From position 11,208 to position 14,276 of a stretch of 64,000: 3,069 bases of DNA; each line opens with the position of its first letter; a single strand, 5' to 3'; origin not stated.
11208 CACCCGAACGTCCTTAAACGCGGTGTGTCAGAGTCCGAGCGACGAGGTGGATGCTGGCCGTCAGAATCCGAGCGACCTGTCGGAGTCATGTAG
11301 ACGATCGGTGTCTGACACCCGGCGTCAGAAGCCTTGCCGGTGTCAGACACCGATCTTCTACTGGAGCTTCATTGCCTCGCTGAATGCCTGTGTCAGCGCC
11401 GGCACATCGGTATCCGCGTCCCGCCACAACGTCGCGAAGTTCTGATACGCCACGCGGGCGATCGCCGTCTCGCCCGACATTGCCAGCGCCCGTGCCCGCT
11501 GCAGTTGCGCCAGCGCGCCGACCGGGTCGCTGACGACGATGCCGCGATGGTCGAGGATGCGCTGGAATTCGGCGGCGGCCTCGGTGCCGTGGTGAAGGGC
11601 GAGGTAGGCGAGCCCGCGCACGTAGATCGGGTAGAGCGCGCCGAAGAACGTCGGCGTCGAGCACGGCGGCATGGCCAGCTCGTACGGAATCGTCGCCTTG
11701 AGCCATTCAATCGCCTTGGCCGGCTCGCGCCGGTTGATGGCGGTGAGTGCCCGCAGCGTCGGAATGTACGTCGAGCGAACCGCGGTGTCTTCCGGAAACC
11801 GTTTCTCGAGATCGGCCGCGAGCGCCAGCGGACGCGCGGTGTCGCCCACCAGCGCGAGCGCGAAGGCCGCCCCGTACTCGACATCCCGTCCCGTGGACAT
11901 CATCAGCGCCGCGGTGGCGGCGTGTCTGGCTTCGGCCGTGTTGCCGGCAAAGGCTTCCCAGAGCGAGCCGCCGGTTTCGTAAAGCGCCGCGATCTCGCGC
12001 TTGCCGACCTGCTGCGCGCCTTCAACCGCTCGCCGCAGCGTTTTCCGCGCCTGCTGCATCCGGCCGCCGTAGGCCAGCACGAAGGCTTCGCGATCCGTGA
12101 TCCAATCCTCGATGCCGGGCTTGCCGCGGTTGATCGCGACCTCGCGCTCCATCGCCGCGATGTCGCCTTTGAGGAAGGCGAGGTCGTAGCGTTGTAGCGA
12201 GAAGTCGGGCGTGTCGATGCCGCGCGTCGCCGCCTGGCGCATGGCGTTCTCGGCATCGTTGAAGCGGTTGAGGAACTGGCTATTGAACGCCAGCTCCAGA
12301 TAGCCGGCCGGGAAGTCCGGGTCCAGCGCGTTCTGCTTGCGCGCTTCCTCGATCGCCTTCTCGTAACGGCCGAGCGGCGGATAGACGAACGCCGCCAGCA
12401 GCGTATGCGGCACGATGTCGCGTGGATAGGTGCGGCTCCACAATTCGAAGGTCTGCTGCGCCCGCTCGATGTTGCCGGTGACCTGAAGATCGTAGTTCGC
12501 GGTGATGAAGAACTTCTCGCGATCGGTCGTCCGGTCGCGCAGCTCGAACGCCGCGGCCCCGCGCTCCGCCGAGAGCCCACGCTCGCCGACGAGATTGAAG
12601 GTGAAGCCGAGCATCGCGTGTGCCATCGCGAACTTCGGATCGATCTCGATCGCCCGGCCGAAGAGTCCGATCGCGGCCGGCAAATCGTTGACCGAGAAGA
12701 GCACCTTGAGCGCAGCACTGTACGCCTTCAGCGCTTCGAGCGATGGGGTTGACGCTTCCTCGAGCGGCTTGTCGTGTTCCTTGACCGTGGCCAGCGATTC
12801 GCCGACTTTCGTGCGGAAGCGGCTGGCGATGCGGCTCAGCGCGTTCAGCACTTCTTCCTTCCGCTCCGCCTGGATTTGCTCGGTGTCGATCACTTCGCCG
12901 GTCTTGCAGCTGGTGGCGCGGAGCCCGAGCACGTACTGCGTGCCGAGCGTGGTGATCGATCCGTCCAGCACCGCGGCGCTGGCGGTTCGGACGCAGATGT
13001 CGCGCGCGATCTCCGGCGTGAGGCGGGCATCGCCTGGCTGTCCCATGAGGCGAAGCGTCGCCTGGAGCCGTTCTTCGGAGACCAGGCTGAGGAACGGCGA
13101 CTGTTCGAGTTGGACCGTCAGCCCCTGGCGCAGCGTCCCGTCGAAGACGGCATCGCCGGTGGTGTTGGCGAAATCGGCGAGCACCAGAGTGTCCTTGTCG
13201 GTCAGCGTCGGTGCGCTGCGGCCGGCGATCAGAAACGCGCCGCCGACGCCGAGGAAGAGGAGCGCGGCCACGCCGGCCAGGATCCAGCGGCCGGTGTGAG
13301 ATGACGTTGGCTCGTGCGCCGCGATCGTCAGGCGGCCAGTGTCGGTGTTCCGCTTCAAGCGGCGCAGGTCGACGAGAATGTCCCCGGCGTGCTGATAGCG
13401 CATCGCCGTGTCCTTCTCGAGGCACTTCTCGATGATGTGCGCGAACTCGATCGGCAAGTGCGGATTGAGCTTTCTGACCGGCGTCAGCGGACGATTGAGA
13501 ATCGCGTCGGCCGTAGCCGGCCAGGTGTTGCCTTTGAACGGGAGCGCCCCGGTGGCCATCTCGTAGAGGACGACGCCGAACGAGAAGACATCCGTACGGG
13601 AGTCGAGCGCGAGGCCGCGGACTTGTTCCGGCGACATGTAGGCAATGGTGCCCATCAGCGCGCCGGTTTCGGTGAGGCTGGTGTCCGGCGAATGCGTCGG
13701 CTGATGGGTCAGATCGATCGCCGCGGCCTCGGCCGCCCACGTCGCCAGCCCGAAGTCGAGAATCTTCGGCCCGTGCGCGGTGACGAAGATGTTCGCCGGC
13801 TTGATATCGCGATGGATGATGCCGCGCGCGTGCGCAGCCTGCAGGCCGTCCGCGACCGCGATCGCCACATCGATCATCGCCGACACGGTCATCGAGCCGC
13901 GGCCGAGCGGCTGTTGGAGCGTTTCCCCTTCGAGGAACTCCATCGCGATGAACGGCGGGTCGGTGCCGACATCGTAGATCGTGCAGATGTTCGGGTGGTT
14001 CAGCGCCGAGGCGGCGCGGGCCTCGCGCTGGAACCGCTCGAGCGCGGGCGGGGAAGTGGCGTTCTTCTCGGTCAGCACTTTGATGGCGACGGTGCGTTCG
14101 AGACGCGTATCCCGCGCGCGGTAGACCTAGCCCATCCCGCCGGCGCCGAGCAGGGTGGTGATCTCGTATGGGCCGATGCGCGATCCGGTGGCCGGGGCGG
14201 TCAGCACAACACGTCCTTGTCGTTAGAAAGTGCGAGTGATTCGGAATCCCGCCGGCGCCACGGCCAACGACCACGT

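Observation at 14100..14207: Ser/Thr kinase with an in-frame TAG replacing the Glu of the GxGxxG loop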

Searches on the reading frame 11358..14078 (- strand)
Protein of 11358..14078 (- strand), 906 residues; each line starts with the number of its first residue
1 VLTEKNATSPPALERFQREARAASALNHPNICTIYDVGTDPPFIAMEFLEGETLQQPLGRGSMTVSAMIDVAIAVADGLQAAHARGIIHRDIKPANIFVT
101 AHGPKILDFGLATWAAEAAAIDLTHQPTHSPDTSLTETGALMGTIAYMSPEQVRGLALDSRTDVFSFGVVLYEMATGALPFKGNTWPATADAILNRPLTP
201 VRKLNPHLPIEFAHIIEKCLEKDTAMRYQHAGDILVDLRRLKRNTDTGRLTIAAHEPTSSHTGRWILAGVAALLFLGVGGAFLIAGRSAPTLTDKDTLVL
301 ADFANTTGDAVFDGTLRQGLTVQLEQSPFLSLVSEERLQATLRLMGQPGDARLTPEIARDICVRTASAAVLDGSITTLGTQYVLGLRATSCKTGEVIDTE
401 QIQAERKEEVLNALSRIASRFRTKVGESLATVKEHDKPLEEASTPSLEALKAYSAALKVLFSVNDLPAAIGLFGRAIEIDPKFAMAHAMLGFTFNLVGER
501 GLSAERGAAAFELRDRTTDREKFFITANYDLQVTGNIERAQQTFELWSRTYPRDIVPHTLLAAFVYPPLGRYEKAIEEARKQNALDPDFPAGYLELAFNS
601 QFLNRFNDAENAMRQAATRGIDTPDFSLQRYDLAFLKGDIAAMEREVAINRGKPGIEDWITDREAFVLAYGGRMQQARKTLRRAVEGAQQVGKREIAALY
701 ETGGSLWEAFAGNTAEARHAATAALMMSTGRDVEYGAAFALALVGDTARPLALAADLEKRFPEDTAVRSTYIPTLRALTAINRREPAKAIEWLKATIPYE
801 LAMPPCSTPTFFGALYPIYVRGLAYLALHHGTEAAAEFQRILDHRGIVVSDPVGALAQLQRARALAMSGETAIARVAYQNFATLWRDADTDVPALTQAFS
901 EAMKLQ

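Call 9: find_encoding_contigs(protein=window:11358-14078:-, flank=10000)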
Protein window:11358-14078:- (906 aa): no gene with exactly this product is on record in the collection.

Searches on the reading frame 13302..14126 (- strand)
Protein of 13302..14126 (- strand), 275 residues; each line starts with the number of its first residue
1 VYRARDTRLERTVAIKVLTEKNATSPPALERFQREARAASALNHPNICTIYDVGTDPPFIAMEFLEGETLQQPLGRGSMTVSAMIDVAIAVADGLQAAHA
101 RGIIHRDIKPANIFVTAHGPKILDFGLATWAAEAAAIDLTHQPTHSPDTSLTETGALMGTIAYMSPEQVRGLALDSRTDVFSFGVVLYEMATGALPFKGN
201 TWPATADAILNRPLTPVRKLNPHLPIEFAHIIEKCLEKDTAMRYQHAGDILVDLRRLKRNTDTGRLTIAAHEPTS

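Call 49: search_protein_representatives(protein=window:13302-14126:-)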
Query: 275 residues. Proteins with E-value up to 0.001 (for the whole library): 1097948; up to 1e-10: 755723; up to 1e-30: 223294. The best 150 are listed.
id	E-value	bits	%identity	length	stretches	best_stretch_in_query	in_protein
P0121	4.5e-156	534.7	54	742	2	1-271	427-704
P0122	5.7e-153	524.5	32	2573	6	1-252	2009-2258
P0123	5.6e-143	491.8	53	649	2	1-258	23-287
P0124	8.3e-131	451.9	47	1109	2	1-264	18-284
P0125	2.5e-126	437.2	48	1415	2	1-260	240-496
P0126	4.5e-124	429.8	35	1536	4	1-254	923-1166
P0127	1.5e-122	424.9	48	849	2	1-267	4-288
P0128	4.3e-122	423.3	50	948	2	1-264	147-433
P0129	1.7e-118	411.5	47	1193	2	1-264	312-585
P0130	5.1e-118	410.0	34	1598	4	2-266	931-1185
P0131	8.7e-116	402.6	46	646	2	1-264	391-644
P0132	9.4e-116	402.5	49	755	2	1-259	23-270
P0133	1.8e-113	395.1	47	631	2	1-274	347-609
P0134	3.6e-113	394.1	46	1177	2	1-264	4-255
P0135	3.0e-112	391.1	31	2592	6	1-252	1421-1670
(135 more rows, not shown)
